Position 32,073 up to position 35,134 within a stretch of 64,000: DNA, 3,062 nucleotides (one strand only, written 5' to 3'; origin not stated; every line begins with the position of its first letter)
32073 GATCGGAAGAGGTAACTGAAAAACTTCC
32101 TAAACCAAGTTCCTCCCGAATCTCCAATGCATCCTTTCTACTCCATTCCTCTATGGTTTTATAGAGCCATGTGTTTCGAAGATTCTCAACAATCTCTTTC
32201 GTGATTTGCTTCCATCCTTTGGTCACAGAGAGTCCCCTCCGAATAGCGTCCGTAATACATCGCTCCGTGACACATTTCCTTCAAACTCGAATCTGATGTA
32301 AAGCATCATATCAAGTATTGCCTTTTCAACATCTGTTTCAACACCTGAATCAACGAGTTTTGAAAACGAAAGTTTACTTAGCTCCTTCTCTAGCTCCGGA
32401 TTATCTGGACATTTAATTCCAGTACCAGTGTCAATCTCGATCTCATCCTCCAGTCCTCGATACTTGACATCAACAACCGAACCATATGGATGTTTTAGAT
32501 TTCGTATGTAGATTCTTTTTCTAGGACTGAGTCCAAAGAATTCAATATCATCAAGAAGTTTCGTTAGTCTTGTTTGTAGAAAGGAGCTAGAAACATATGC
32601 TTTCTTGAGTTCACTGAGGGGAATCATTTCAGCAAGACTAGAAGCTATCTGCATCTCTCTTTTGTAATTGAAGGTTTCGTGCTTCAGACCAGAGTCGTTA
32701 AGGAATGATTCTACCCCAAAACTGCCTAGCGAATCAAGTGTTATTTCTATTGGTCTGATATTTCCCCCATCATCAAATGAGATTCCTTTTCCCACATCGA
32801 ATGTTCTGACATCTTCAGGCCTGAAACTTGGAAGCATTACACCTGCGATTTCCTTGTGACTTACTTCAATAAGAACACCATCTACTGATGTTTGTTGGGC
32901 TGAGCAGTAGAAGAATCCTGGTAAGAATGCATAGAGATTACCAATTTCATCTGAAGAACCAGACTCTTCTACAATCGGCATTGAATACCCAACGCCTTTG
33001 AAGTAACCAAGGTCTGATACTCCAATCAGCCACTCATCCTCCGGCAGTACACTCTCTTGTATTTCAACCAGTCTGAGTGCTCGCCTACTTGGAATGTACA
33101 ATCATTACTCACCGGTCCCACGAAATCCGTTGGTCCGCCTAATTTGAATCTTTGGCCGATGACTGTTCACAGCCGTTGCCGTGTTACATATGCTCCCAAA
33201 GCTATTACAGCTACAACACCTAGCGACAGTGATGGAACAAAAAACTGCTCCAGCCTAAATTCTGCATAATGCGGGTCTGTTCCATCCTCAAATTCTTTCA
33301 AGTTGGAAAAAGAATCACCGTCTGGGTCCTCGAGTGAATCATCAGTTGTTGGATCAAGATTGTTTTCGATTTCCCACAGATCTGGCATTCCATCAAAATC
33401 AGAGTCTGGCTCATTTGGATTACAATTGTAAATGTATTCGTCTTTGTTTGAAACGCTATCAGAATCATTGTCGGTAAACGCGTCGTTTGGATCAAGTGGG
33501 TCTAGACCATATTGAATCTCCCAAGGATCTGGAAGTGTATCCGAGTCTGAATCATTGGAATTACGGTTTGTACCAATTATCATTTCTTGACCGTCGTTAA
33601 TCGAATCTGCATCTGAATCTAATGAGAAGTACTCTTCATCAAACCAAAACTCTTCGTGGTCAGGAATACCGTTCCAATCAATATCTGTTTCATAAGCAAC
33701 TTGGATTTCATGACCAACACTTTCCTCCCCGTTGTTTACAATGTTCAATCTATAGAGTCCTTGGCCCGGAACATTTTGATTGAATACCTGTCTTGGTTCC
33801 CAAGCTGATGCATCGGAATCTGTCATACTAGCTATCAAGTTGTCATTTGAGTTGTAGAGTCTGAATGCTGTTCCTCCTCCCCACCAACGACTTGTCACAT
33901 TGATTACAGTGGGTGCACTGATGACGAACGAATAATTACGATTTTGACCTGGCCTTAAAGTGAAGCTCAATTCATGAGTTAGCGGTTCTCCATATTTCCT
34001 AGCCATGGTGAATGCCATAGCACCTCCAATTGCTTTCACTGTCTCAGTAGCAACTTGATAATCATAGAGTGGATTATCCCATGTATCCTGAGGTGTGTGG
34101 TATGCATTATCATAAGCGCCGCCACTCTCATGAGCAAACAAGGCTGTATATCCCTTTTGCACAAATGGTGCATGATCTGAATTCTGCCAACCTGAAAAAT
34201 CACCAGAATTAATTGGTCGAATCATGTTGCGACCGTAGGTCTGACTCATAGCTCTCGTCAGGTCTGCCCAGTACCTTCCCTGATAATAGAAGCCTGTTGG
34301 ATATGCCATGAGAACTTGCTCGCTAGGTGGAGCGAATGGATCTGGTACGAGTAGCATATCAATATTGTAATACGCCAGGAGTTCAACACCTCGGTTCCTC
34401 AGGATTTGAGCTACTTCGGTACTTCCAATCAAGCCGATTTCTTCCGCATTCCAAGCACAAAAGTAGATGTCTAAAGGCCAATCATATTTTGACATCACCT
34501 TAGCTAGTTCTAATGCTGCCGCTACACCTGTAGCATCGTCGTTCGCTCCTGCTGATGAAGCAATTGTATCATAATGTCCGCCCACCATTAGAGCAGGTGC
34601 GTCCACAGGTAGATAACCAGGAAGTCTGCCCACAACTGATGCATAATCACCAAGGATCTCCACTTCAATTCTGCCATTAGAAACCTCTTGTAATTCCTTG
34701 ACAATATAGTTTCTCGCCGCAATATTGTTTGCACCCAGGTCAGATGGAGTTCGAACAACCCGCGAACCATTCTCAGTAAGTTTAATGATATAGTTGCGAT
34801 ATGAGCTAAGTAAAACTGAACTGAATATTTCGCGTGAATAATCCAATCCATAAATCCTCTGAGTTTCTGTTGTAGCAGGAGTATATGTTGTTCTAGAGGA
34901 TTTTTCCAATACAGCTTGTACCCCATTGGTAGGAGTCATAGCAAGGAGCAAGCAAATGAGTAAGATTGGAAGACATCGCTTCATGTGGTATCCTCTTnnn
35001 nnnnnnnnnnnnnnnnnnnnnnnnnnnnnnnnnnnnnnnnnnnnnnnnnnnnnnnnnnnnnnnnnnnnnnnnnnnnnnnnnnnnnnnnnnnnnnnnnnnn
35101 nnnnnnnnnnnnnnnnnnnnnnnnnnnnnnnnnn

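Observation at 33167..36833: Tandem secreted M28 peptidase paralogs, one intact and one with metal ligands lost, both carrying TSP3-like acidic Ca-binding repeats and C-terminal anchors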

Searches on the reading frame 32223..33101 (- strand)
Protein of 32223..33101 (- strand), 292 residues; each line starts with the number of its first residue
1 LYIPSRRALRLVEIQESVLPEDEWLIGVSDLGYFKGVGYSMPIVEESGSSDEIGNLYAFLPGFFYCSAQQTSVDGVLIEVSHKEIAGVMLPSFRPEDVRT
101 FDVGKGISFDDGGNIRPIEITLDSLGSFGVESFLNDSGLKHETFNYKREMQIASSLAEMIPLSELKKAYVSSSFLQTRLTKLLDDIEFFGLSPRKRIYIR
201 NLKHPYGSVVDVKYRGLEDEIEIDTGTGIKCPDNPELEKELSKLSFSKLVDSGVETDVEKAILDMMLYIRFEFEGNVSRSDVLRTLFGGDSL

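Call 14: search_protein_families(library=pfam, proteins=[window:32223-33101:-], max_evalue=0.01)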
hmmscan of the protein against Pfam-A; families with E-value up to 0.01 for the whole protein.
window:32223-33101:- (292 aa): 0 families

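Call 31: search_solved_structures(query=window:32223-33101:-, max_evalue=1)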
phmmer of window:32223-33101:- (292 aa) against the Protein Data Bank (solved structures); distinct sequences matched with E-value up to 1: 1.
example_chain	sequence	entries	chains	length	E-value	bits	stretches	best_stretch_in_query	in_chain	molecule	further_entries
8kea_J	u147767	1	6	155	0.034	16.8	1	206-266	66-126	baseplate gp16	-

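Call 63: search_protein_families(library=ncbifam, proteins=[window:32223-33101:-], max_evalue=0.1)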
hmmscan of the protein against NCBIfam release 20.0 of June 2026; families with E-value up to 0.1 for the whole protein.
window:32223-33101:- (292 aa): 0 families

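Call 64: search_protein_families(library=padloc, proteins=[window:32223-33101:-], max_evalue=0.1)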
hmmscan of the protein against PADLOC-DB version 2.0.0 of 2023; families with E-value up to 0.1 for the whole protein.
window:32223-33101:- (292 aa): 0 families

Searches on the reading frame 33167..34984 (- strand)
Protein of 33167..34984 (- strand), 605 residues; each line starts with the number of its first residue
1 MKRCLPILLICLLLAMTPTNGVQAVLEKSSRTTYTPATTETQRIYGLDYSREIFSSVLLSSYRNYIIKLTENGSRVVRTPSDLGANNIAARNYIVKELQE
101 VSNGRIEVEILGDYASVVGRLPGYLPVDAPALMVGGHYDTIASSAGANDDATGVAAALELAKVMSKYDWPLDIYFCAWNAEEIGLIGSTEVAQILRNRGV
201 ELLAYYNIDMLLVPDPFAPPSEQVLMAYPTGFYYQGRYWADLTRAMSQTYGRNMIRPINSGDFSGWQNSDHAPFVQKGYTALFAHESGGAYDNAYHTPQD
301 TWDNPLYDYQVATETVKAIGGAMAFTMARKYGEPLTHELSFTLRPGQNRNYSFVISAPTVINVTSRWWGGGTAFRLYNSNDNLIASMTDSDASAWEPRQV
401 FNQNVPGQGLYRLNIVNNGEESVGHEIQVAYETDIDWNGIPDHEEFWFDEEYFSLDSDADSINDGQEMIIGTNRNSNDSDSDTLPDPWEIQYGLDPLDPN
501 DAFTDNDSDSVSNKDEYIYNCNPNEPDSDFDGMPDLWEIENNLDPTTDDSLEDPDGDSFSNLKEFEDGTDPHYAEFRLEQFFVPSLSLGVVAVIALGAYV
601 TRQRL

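Call 3: search_protein_families(library=pfam, proteins=[window:33167-34984:-], max_evalue=1)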
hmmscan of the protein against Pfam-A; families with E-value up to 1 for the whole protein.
window:33167-34984:- (605 aa): 4 families
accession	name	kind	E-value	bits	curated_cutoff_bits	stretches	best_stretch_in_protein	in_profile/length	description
PF04389.22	Peptidase_M28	-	1.1e-29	104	21.3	1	117-305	2-177/193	Peptidase family M28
PF05343.19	Peptidase_M42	-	2.9e-05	23.7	23.2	1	145-194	130-179/292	M42 glutamyl aminopeptidase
PF01546.33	Peptidase_M20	-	7.3e-05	23.2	24.6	1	145-301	31-187/206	Peptidase family M20/M25/M40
PF13393.11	tRNA-synt_His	-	0.093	12.4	25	1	126-159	273-306/308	Histidyl-tRNA synthetase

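Call 4: search_protein_families(library=ncbifam, proteins=[window:33167-34984:-], max_evalue=1)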
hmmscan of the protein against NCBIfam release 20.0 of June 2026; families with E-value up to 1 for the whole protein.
window:33167-34984:- (605 aa): 16 families
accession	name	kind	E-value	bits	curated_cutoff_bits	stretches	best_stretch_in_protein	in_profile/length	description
NF045908.1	AminopepLapALeg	equivalog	6.3e-14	51.6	600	1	127-304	202-373/396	aminopeptidase LapA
NF047639.1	throspo3_MtsD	equivalog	4.6e-08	31.7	800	2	455-530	459-534/651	cell-cell cohesion protein MtsD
NF006771.0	PRK09290.1-5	subfamily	2.1e-06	26.5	399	1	83-190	32-140/413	allantoate amidohydrolase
NF058540.1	Ncarbamyl_ErtE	equivalog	3.1e-06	26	520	1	90-172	42-118/418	N-carbamyl-l-glutamate amidohydrolase ErtE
NF042425.1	Amuc_1099_fam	equivalog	1.7e-05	24.6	50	2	532-572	107-148/321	Amuc_1099 family pilus-like system protein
NF009529.0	PRK12893.1-2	equivalog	0.00022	20.2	508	1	87-182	38-126/411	Zn-dependent hydrolase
NF006775.0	PRK09290.2-5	equivalog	0.00049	18.9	479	1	115-182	65-132/419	allantoate amidohydrolase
NF007568.0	PRK10199.1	equivalog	0.0011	18.3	298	1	146-215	140-210/346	aminopeptidase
NF009531.0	PRK12893.1-5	equivalog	0.0011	17.5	486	1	115-187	62-134/421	Zn-dependent hydrolase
NF006774.0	PRK09290.2-4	equivalog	0.0018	17.1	897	1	115-169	67-119/427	allantoate amidohydrolase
NF006773.0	PRK09290.2-2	equivalog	0.0047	15.8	584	1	116-167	69-118/419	allantoate amidohydrolase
NF005913.0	PRK07906.1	subfamily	0.0094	14.6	382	1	88-144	41-96/442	hypothetical protein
NF033765.2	gliding_CglD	equivalog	0.029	12.1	400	1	456-558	177-293/1124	adventurous gliding motility lipoprotein CglD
NF006772.0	PRK09290.2-1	subfamily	0.071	11.9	424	1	123-162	72-113/430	allantoate amidohydrolase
TIGR01900.1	dapE-gram_pos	equivalog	0.13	11.1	304.2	1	139-185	81-127/351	succinyl-diaminopimelate desuccinylase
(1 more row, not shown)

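Call 5: search_solved_structures(query=window:33167-34984:-, max_evalue=0.01, show_alignments=3)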
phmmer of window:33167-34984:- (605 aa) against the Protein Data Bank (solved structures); distinct sequences matched with E-value up to 0.01: 33.
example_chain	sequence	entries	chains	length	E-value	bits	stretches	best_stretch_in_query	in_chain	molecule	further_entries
2ek8_A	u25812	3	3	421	2.9e-14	56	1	130-328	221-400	Aminopeptidase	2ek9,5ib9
1cp7_A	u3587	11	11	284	6.7e-12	48.2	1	122-304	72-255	AMINOPEPTIDASE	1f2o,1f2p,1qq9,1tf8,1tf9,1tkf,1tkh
1rtq_A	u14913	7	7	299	1.5e-11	47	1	133-305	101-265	Bacterial leucyl aminopeptidase | Aminopeptidase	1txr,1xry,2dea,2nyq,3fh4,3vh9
1amp_A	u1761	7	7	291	1.7e-11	46.9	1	133-304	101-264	AMINOPEPTIDASE | PROTEIN (AMINOPEPTIDASE) | BACTERIAL LEUCYL AMINOPEPTIDASE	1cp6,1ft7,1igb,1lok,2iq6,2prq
3b3v_A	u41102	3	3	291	4.6e-11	45.5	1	133-304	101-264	Bacterial leucyl aminopeptidase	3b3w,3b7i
6hc6_A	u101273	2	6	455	5.3e-11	45.3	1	132-304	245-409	Aminopeptidase YwaD | Aminopeptidase Y (Arg Lys Leu preference)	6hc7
3b3t_A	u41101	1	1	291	8.5e-11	44.6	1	133-304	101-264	Bacterial leucyl aminopeptidase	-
3b35_A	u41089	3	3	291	8.8e-11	44.5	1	133-304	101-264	Bacterial leucyl aminopeptidase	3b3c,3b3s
2anp_A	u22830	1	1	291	8.8e-11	44.5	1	133-304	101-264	leucyl aminopeptidase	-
6esl_A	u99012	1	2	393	1.2e-10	44.1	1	127-303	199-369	Bacterial leucyl aminopeptidase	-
6ica_A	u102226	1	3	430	1.2e-10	44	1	127-303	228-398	Aminopeptidase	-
5gne_A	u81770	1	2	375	2.7e-10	42.9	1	130-304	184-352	Leucine aminopeptidase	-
8ac9_A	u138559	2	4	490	4.1e-10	42.3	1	131-214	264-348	Keratinase KP1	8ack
8ac7_B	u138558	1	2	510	5.1e-10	42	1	131-214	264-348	Keratinase KP1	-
8acg_F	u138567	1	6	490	2.8e-09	39.6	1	131-214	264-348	Keratinase KP1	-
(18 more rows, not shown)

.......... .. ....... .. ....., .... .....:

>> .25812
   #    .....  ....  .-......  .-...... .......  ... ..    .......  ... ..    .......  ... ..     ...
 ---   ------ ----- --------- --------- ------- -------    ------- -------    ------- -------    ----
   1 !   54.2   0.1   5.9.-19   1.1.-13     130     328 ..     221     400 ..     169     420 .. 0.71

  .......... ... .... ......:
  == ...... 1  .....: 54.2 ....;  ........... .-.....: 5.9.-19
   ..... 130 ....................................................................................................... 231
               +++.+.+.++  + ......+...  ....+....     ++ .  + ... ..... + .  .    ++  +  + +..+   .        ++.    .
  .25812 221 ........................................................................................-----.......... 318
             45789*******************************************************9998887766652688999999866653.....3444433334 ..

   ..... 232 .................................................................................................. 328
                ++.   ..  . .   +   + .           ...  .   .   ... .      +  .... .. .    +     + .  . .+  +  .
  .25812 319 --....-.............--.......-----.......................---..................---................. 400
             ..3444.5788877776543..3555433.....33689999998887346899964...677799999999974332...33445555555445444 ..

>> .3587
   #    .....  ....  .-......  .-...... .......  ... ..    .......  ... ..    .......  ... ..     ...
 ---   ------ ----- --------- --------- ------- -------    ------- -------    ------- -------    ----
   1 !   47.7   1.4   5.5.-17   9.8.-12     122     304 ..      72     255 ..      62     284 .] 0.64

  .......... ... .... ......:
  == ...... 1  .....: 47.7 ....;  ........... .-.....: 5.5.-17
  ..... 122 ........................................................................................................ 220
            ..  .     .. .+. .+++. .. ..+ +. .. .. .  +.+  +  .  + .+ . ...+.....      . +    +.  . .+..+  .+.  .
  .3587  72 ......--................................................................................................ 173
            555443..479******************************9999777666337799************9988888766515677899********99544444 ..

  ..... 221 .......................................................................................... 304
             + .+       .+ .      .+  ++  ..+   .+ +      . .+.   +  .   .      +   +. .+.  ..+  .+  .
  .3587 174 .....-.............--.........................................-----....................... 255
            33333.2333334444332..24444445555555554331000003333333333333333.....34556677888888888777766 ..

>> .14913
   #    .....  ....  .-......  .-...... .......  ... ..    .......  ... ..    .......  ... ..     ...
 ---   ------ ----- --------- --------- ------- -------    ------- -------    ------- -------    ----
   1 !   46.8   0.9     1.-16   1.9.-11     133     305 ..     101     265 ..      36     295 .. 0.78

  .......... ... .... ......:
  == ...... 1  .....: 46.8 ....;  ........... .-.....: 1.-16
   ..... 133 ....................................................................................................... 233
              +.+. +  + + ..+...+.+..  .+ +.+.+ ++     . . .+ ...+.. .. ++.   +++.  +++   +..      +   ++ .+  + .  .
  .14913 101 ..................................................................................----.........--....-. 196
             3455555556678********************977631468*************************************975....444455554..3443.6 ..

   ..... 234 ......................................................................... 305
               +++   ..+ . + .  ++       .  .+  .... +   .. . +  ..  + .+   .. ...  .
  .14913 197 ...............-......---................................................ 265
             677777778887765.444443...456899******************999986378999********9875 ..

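Call 12: find_homologous_proteins(query=window:33167-34984:-)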
Query window:33167-34984:- (605 aa): 475 proteins with E <= 0.001 among 8000 candidates; the best 120 are listed.
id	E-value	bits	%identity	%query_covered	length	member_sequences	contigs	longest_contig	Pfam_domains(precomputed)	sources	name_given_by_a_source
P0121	0.0e+0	1403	100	100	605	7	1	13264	PF04389.23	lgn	-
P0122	2.0e-284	963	68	100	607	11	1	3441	PF04389.23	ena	-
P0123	7.8e-278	942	68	97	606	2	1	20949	PF04389.23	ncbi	-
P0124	2.9e-275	933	67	100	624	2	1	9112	PF04389.23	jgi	jgi:hypothetical protein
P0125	1.4e-274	931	67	100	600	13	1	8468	PF04389.23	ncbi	ncbi:MAG: M28 family peptidase [Candidatus Thorarchaeota archaeon]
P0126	6.5e-273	925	66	100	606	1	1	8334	PF04389.23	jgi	jgi:hypothetical protein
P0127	3.3e-272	923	65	100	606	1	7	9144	PF04389.23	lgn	-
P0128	1.2e-271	921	66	100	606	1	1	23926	PF04389.23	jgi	-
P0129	2.7e-271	920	67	98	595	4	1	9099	PF01546.34,PF04389.23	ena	-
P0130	1.2e-269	914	66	100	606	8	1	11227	PF04389.23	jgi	jgi:hypothetical protein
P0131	4.9e-268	909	64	100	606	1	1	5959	PF04389.23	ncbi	ncbi:MAG: M28 family metallopeptidase [Candidatus Thorarchaeota archaeon]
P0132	4.9e-268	909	66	98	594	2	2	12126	PF04389.23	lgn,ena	-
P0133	7.4e-268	909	65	100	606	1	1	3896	PF04389.23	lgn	-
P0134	1.0e-267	908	65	100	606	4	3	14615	PF01546.34,PF04389.23,PF05343.20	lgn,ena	-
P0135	1.9e-267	907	66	98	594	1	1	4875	PF04389.23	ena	-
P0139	1.4e-265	901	64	100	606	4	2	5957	PF01546.34,PF04389.23,PF18884.6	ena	-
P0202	1.7e-194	666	51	100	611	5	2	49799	PF01546.34,PF04389.23,PF05343.20,PF18884.6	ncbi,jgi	ncbi:MAG: M28 family metallopeptidase [Candidatus Thorarchaeota archaeon]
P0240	2.3e-170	587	48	88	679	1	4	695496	PF01546.34,PF04389.23,PF18884.6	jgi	jgi:hypothetical protein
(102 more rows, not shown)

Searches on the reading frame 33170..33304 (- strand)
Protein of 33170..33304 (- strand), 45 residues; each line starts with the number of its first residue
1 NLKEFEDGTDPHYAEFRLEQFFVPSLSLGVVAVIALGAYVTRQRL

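Call 51: search_protein_families(library=ncbifam, proteins=[window:33170-33304:-], max_evalue=10)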
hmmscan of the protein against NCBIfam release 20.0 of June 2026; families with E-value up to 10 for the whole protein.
seq(45 aa): 1 family
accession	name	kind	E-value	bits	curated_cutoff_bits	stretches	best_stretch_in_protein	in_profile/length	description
NF038356.1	actino_DLW39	hypoth_equivalog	0.043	13.7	24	1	30-45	5-20/38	DLW-39 family protein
